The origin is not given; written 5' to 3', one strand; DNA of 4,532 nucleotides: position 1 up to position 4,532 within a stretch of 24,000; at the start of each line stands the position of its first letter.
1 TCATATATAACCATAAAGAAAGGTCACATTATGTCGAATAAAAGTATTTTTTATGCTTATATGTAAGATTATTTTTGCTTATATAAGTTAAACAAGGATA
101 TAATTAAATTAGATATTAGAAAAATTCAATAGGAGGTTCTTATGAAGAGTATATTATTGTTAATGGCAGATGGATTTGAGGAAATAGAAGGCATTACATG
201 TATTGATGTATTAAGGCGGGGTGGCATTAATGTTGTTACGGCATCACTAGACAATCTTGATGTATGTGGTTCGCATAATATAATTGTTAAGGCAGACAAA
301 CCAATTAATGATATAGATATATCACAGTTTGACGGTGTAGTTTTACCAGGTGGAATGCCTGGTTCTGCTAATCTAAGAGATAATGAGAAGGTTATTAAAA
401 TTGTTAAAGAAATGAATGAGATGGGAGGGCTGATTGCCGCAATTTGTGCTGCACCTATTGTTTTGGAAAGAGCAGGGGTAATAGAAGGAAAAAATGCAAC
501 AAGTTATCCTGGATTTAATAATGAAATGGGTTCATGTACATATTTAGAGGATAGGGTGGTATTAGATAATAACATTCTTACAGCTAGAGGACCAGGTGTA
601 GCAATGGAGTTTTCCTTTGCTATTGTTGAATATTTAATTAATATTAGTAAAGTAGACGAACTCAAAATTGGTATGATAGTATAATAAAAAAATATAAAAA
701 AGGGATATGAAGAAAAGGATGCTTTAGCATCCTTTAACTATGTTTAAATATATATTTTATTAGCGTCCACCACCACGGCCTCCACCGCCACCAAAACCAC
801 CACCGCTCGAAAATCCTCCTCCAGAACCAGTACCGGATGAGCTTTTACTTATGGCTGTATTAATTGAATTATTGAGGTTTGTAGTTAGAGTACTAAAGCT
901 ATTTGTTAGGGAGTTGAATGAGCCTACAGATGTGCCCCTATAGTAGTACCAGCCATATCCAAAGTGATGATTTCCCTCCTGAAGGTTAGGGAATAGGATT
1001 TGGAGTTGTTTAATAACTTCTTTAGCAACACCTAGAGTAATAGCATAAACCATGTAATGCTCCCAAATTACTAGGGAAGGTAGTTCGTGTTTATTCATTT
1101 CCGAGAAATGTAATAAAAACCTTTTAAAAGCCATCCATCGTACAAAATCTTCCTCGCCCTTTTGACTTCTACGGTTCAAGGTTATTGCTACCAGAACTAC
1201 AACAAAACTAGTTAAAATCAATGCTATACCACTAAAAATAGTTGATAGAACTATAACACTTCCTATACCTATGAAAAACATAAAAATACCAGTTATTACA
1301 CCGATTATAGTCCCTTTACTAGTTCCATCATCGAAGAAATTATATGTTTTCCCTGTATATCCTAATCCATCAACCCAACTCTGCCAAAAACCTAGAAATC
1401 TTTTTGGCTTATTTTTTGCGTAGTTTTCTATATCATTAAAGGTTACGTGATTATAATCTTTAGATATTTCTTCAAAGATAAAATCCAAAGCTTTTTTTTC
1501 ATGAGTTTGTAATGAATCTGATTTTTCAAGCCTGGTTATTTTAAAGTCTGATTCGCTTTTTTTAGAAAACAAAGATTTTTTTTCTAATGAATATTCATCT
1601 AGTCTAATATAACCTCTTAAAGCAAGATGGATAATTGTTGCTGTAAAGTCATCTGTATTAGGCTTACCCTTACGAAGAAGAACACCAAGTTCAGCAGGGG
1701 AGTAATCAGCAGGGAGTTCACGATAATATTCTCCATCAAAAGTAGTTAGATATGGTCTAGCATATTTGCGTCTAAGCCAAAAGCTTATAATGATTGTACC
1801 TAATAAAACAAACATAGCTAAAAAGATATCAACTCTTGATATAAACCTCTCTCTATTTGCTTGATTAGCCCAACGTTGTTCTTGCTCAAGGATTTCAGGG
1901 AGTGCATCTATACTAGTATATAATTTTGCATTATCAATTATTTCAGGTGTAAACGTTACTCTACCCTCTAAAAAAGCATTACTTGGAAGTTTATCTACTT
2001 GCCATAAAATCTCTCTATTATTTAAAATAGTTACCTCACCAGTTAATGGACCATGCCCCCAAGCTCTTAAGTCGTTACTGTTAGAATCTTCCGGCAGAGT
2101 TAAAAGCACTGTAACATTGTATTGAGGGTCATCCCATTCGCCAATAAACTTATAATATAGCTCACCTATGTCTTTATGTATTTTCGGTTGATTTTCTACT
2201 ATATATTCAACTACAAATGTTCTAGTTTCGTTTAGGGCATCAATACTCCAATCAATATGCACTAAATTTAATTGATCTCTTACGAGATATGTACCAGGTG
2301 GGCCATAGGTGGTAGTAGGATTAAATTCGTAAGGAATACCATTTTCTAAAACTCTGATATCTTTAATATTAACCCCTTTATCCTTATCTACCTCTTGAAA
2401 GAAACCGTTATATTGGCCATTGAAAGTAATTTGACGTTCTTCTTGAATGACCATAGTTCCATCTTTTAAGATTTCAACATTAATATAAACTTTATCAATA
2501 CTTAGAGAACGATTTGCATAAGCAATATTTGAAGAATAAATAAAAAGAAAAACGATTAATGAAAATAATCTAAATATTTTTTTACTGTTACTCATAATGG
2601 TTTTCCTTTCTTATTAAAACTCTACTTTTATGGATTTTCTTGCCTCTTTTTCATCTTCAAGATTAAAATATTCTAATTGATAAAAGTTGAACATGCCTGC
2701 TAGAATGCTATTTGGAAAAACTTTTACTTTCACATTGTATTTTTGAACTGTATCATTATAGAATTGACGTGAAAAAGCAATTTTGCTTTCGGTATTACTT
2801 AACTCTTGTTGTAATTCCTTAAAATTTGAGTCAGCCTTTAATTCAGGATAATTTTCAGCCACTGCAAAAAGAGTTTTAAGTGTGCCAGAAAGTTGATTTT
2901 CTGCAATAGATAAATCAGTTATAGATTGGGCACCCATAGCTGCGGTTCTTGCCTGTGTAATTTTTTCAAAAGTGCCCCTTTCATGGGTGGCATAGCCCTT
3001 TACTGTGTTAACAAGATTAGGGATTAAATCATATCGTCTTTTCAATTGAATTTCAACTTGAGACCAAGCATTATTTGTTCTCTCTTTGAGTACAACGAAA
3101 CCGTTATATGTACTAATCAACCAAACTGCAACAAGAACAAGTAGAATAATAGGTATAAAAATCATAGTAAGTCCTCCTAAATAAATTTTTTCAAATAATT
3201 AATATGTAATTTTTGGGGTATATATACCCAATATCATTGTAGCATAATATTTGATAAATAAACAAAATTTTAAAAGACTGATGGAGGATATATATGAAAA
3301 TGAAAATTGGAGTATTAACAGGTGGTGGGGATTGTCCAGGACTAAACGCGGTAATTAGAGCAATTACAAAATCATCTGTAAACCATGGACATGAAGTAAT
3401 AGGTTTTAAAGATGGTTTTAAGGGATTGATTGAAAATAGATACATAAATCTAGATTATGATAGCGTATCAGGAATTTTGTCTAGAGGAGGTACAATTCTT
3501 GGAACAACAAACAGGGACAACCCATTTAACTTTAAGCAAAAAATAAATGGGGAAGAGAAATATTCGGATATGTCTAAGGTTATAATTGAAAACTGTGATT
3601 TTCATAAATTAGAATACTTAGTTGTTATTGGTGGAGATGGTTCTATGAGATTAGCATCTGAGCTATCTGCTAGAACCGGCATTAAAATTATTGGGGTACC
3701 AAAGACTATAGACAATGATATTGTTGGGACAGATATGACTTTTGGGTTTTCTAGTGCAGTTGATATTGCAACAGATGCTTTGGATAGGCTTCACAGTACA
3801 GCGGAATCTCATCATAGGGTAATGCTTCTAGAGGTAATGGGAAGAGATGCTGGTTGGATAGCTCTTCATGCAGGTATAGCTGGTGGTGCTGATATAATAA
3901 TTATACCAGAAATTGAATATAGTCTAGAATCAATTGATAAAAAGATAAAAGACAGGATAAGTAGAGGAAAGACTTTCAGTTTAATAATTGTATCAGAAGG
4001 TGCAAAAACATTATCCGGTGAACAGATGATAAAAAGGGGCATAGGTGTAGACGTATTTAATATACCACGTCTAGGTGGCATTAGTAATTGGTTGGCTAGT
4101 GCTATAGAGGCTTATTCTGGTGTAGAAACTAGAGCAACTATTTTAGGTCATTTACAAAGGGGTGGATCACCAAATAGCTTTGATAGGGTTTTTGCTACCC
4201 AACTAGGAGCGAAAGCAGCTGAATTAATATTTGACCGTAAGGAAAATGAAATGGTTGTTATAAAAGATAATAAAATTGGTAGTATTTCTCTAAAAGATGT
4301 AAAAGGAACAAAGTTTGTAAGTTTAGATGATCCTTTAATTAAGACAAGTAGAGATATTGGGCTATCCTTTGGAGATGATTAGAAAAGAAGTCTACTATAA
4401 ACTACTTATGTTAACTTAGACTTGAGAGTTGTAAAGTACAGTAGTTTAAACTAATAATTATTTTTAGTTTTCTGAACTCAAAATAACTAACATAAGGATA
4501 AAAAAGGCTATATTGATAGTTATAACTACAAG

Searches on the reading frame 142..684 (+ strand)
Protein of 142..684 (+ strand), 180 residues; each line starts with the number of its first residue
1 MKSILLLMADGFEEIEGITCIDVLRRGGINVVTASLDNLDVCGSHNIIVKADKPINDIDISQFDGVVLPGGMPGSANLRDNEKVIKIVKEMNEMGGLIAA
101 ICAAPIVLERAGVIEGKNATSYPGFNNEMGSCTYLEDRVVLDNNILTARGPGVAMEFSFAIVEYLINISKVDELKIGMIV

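Call 6: search_protein_families(library=ncbifam, proteins=[window:142-684:+], max_evalue=0.00001)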
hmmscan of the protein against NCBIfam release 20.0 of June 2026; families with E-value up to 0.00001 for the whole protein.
window:142-684:+ (180 aa): 4 families
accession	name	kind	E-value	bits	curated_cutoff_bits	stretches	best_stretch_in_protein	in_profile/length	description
TIGR01383.1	not_thiJ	equivalog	3.2e-58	196.4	131.25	1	4-175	2-178/180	DJ-1 family glyoxalase III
NF008605.0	PRK11574.1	equivalog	2.9e-35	121.8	252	1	3-178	4-185/196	protein deglycase YajL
TIGR01382.1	PfpI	subfamily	1.6e-34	118.9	139.05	1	4-165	2-168/169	DJ-1/PfpI/YhbO family deglycase/protease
NF040823.1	deglyc_PfpI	equivalog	1.2e-26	93.5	330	1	4-155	3-155/166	deglycase PfpI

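Call 7: search_protein_families(library=pfam, proteins=[window:142-684:+], max_evalue=0.00001)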
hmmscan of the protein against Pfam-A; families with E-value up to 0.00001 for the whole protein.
window:142-684:+ (180 aa): 1 family
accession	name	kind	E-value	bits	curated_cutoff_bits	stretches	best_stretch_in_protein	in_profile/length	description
PF01965.30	DJ-1_PfpI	-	3.6e-50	170.4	26.6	1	2-163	1-164/165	DJ-1/PfpI family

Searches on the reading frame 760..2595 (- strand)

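Call 6: search_protein_families(library=ncbifam, proteins=[window:760-2595:-], max_evalue=0.00001)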
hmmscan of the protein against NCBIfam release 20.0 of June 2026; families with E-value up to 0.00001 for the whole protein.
window:760-2595:- (611 aa): 0 families

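Call 7: search_protein_families(library=pfam, proteins=[window:760-2595:-], max_evalue=0.00001)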
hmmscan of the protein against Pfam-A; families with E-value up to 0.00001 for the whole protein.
window:760-2595:- (611 aa): 2 families
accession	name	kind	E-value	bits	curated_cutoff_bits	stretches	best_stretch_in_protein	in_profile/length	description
PF20990.2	DUF2207_C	-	2.3e-52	178.6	33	1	288-531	2-247/247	Predicted membrane protein (DUF2207) C-terminal domain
PF09972.14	DUF2207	-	2.9e-27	96.4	24.4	1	32-215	1-172/172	Predicted membrane protein (DUF2207) N-terminal domain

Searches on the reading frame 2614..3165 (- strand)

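Call 6: search_protein_families(library=ncbifam, proteins=[window:2614-3165:-], max_evalue=0.00001)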
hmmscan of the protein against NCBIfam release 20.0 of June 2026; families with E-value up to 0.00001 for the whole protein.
window:2614-3165:- (183 aa): 1 family
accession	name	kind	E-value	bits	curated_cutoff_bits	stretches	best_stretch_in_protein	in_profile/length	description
NF040966.1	MamQ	equivalog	8.6e-30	103.8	250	2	88-175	108-195/221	magnetosome protein MamQ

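Call 7: search_protein_families(library=pfam, proteins=[window:2614-3165:-], max_evalue=0.00001)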
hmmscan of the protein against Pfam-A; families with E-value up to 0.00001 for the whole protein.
window:2614-3165:- (183 aa): 1 family
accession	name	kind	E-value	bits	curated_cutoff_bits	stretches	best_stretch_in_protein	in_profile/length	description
PF04011.17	LemA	-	5.4e-60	202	26.2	1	33-183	1-149/149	LemA family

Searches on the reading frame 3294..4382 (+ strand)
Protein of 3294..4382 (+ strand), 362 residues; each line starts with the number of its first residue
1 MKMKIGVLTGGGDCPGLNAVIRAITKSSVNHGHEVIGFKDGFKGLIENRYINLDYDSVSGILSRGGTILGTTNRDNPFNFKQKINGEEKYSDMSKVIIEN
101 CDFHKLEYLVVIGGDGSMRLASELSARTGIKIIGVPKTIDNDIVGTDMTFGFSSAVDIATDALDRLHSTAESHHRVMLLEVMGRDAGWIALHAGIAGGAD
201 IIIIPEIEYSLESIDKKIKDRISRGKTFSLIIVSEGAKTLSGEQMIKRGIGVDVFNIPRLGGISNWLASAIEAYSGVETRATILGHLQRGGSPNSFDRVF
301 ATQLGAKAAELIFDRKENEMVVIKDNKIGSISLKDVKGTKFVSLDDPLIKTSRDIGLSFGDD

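Call 6: search_protein_families(library=ncbifam, proteins=[window:3294-4382:+], max_evalue=0.00001)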
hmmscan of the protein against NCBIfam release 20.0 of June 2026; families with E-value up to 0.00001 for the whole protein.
window:3294-4382:+ (362 aa): 11 families
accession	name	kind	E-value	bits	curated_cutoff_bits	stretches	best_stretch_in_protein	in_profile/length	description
TIGR02483.1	PFK_mixed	subfamily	1.5e-127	425.1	430.55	1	4-336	1-324/325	phosphofructokinase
NF002872.1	PRK03202.1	subfamily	4.1e-120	400.6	253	1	3-354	1-320/323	ATP-dependent 6-phosphofructokinase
NF010674.0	PRK14071.1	equivalog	4.1e-115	384.5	544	1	3-361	5-360/360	ATP-dependent 6-phosphofructokinase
TIGR02482.1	PFKA_ATP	equivalog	3.5e-90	302.1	371.35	1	4-336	1-300/301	6-phosphofructokinase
TIGR02478.1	6PF1K_euk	equivalog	2.9e-63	214.2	708.4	2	129-336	140-336/744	6-phosphofructokinase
NF041103.1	PFKA_PPi_Ttgales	equivalog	2.4e-49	168.5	550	1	5-338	1-348/407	diphosphate--fructose-6-phosphate 1-phosphotransferase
NF010675.0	PRK14072.1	subfamily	2.6e-47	161.5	273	1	6-327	7-339/416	diphosphate--fructose-6-phosphate 1-phosphotransferase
NF005301.0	PRK06830.1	equivalog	1.3e-46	159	400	1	2-318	81-397/445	ATP-dependent 6-phosphofructokinase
NF005482.0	PRK07085.1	subfamily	4.9e-34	117.8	446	1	2-236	73-314/558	diphosphate--fructose-6-phosphate 1-phosphotransferase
TIGR02477.1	PFKA_PPi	equivalog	9.1e-30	103.6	587.95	1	2-236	67-308/539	diphosphate--fructose-6-phosphate 1-phosphotransferase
NF005121.0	PRK06555.1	equivalog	6.1e-19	68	395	1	2-192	3-205/404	pyrophosphate--fructose-6-phosphate 1-phosphotransferase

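Call 7: search_protein_families(library=pfam, proteins=[window:3294-4382:+], max_evalue=0.00001)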
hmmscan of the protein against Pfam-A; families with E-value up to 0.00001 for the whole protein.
window:3294-4382:+ (362 aa): 2 families
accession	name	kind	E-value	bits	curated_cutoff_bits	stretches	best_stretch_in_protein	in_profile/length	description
PF00365.25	PFK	-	5.3e-109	364.3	30.9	1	4-312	1-277/277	Phosphofructokinase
PF01513.26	NAD_kinase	-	3.5e-06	27.8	25.5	1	77-136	45-103/130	ATP-NAD kinase N-terminal domain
